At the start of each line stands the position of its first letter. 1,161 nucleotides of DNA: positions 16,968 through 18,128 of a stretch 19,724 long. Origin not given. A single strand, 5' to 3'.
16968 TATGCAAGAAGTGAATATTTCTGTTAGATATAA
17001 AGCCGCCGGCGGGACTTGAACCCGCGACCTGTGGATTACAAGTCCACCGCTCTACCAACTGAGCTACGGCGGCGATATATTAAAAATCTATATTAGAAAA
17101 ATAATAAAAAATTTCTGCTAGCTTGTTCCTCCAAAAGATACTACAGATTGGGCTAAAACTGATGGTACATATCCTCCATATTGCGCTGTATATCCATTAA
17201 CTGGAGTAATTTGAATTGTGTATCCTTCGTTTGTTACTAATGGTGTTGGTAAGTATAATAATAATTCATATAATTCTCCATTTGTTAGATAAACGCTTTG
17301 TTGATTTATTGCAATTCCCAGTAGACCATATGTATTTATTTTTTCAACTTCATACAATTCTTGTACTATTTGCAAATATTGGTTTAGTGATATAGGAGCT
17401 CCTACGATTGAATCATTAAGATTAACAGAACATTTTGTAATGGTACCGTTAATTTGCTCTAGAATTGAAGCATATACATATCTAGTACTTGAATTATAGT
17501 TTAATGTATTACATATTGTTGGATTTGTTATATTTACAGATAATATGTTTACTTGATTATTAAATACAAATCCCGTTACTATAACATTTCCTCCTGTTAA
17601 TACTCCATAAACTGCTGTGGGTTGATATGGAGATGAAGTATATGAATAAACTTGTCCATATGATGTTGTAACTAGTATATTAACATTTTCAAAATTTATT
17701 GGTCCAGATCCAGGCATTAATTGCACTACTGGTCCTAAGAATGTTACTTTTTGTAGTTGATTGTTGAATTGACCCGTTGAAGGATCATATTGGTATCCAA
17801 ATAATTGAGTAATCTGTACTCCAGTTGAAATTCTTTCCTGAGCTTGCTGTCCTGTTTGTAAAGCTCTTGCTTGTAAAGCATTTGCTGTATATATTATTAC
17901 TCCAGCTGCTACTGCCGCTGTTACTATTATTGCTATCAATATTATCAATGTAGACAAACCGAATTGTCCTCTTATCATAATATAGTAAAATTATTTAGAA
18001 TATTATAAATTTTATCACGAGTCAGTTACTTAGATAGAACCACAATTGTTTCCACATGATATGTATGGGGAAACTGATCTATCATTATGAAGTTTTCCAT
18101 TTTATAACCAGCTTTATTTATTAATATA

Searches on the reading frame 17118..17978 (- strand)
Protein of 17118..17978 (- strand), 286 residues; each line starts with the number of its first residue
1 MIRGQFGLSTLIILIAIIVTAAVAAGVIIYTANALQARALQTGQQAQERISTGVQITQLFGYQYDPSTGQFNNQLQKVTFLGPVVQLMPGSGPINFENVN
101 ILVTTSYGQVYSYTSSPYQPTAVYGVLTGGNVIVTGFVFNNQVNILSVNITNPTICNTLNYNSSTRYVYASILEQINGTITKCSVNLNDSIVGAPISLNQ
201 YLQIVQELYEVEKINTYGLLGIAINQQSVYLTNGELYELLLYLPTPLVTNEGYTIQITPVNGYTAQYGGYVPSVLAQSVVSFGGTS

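Call 6: search_protein_families(library=pfam, proteins=[window:17118-17978:-], max_evalue=1)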
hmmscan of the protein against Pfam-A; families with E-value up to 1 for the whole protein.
window:17118-17978:- (286 aa): 2 families
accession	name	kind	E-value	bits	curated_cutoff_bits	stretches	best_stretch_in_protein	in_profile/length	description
PF01917.21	Arch_flagellin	-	5.3e-21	76.1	29.5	1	4-266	1-159/162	Archaebacterial flagellin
PF18597.7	SH3_19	-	0.12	12.7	25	1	98-120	23-45/52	Myosin X N-terminal SH3 domain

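Call 9: search_protein_families(library=ncbifam, proteins=[window:17118-17978:-], max_evalue=1)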
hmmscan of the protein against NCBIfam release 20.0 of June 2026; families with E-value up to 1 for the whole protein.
window:17118-17978:- (286 aa): 5 families
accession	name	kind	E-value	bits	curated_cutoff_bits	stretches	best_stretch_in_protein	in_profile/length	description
NF006325.0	PRK08541.1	subfamily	9.4e-20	71.4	210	1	3-118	9-113/221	flagellin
NF052591.1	ArlG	equivalog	4.9e-06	26.6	110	1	8-58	6-56/148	archaellum stator protein ArlG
TIGR02537.2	arch_flag_Nterm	domain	0.0079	15.7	20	1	10-29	10-29/33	archaellin/type IV pilin N-terminal domain-containing protein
TIGR04361.1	TrbK_Ti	equivalog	0.034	14.5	50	1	10-48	2-41/64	entry exclusion protein TrbK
NF041071.1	Trm10_mtase_Thprot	equivalog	0.13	11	330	1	174-212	207-245/296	tRNA (adenine(9)-N1)-methyltransferase Trm10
